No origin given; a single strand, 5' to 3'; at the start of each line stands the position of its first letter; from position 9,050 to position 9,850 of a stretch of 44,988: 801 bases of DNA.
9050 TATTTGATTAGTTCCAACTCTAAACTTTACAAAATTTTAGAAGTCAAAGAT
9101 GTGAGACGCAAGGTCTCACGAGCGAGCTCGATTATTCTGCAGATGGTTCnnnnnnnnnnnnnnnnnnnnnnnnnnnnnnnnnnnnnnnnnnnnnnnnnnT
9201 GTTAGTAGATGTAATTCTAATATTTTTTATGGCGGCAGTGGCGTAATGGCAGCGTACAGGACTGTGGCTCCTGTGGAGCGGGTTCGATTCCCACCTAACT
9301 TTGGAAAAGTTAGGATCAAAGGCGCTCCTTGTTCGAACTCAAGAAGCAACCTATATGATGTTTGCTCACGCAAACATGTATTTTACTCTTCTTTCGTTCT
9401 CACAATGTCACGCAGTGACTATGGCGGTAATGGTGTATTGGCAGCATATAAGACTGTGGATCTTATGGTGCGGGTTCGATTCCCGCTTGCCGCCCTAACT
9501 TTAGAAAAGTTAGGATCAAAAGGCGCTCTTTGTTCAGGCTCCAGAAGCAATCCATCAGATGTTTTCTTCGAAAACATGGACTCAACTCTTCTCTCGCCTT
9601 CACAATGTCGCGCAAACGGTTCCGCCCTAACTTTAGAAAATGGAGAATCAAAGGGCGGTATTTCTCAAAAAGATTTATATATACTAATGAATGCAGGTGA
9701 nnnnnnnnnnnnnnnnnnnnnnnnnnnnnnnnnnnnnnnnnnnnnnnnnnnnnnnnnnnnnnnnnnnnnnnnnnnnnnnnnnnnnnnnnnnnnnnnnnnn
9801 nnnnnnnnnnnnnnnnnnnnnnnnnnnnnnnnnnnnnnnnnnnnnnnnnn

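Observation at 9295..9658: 119-nt repeat family with compensatory stem changes: candidate structured RNA or MITE-like element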

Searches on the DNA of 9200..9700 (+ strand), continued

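Call 83: search_with_rna_model(model_id=R1, sources=[L028], max_evalue=1)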
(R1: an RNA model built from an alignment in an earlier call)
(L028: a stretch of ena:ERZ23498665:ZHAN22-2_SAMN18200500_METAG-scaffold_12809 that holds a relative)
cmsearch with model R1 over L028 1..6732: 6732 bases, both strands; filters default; matches with E-value up to 1: 3.
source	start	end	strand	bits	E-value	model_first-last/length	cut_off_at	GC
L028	870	988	+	126.9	3.5e-30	1-120/120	no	0.48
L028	898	1020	-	27.4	9.8e-06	1-120/120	no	0.5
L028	1002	1042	+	26.3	1.8e-05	1-120/120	no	0.24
